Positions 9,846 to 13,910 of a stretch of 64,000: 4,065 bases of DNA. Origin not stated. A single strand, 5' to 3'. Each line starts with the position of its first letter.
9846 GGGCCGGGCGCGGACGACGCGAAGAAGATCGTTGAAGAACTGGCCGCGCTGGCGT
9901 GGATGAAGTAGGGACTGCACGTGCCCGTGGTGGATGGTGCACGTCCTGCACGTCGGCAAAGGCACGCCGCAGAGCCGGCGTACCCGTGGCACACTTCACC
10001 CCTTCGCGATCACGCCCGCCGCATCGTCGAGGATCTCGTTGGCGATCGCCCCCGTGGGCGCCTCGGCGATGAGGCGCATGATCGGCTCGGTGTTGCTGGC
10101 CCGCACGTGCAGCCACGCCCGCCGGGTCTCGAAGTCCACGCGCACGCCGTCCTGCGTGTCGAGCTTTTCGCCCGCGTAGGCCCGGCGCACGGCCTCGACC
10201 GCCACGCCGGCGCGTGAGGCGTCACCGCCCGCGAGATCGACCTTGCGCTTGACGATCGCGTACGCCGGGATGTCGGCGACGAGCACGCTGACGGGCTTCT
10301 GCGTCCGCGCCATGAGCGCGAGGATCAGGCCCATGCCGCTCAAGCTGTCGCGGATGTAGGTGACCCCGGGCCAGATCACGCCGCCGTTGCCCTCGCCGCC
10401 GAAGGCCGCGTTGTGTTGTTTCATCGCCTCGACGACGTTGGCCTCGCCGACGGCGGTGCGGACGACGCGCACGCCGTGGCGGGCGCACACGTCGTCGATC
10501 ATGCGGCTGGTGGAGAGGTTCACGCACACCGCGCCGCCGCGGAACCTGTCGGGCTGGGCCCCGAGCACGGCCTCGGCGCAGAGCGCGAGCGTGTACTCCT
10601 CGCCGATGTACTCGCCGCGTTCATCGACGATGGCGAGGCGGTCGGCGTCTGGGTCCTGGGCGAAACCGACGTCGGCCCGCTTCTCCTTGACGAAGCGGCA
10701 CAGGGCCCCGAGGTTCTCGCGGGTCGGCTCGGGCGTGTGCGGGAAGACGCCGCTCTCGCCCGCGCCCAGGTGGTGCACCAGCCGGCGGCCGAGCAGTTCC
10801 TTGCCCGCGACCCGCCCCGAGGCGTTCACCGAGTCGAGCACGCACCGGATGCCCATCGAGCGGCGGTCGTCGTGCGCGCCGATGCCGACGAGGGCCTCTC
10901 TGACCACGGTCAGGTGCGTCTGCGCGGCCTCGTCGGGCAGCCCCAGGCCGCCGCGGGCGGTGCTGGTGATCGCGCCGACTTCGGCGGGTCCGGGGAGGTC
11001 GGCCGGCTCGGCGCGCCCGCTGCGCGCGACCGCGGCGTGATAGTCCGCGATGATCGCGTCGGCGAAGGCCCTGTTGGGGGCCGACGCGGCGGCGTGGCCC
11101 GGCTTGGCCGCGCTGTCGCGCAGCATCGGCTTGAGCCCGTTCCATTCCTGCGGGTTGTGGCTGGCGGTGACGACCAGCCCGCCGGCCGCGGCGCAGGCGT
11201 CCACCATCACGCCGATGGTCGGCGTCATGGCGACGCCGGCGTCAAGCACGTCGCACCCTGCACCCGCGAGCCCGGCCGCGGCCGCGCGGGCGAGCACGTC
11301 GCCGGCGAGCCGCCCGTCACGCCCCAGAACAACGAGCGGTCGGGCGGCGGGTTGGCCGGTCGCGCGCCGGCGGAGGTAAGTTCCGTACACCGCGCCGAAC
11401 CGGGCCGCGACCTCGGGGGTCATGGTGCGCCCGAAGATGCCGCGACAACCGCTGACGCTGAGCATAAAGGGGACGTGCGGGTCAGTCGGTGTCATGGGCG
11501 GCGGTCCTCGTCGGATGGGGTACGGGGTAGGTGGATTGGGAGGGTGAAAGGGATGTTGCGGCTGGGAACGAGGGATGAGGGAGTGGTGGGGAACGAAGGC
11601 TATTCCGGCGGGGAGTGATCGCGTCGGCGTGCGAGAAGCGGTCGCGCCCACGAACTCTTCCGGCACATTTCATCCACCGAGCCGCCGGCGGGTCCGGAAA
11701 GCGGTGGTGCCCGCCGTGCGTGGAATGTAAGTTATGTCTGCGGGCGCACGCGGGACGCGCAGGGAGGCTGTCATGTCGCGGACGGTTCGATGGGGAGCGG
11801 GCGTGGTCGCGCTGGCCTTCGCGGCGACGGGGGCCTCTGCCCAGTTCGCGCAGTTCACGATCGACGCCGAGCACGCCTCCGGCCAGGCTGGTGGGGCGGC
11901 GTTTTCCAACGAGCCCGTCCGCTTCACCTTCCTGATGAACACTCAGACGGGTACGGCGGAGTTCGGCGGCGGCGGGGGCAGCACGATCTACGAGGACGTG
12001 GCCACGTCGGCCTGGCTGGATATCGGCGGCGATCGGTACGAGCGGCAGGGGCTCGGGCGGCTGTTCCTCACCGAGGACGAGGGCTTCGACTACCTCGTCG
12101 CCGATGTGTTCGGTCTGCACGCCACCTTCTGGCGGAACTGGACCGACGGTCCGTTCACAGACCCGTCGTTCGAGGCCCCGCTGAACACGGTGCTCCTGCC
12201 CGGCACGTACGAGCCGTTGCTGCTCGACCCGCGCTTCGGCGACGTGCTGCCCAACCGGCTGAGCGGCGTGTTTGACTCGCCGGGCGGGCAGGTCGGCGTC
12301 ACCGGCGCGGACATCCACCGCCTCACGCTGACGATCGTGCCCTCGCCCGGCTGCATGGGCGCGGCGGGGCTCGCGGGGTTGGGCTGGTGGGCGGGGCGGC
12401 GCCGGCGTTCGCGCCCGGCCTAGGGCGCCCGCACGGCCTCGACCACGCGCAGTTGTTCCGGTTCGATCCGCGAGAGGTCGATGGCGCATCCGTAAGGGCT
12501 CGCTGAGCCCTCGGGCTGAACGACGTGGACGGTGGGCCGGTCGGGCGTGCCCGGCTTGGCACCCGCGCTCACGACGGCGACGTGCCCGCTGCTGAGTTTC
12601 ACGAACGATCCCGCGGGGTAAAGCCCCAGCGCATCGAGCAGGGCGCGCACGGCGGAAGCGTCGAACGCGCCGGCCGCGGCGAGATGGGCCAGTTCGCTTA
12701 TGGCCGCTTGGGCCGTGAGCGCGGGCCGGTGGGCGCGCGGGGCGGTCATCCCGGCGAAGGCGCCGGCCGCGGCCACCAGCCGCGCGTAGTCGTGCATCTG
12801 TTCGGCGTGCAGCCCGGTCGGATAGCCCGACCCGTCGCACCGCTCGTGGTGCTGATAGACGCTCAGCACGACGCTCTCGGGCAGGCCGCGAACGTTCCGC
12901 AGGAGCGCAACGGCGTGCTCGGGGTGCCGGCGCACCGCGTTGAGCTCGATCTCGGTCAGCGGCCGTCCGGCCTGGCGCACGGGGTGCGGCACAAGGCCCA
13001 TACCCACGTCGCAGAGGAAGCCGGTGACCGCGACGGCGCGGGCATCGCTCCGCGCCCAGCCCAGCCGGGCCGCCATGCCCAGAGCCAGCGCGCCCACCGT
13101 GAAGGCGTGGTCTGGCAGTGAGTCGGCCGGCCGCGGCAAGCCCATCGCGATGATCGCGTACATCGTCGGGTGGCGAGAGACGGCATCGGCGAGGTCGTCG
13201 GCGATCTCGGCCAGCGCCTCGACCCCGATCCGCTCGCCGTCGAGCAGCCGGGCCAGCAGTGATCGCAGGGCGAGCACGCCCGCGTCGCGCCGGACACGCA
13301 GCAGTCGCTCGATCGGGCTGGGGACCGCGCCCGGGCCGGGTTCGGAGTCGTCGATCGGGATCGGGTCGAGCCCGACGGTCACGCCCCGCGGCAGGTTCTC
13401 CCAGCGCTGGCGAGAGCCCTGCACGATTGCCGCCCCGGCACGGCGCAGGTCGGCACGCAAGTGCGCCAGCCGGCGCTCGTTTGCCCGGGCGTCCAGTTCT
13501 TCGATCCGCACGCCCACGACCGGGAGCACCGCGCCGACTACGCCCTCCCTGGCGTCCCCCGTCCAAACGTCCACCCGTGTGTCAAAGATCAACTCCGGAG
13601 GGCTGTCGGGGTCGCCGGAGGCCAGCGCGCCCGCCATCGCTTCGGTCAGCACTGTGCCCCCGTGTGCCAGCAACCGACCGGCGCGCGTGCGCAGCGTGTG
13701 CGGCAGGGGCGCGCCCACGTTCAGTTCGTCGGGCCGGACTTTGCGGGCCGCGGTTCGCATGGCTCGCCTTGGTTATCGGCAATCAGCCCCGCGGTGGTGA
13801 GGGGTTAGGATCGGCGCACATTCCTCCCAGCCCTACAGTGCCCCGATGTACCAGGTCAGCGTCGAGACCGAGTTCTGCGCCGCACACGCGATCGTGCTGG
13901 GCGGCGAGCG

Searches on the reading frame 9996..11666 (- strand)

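Call 70: search_protein_families(library=pfam, proteins=[window:9996-11666:-], max_evalue=0.0001)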
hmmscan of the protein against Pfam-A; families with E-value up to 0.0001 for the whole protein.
window:9996-11666:- (556 aa): 4 families
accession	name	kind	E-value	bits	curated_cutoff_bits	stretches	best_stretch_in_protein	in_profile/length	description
PF02878.22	PGM_PMM_I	-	3.9e-28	98.3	22.5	1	72-184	7-115/138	Phosphoglucomutase/phosphomannomutase, alpha/beta/alpha domain I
PF02880.22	PGM_PMM_III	-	1e-22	80.8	20.7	1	358-466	4-111/115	Phosphoglucomutase/phosphomannomutase, alpha/beta/alpha domain III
PF02879.22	PGM_PMM_II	-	3.9e-14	53.5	29.3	1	269-351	17-103/103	Phosphoglucomutase/phosphomannomutase, alpha/beta/alpha domain II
PF00408.26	PGM_PMM_IV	-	1.5e-08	35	23.1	1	489-550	14-66/68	Phosphoglucomutase/phosphomannomutase, C-terminal domain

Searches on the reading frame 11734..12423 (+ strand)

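Call 66: search_protein_families(library=pfam, proteins=[window:11734-12423:+], max_evalue=1)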
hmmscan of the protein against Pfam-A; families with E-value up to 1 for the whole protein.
window:11734-12423:+ (229 aa): 1 family
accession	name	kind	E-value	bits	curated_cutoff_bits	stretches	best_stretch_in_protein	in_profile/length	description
PF19706.4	DUF6203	-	0.088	13.2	26.7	1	208-227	18-36/54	Family of unknown function (DUF6203)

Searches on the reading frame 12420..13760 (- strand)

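Call 70: search_protein_families(library=pfam, proteins=[window:12420-13760:-], max_evalue=0.0001)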
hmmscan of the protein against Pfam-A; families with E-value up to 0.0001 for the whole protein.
window:12420-13760:- (446 aa): 1 family
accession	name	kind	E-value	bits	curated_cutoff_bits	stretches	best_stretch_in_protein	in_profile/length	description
PF13487.12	HD_5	-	1.6e-24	87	27.2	1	218-368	17-168/170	HD domain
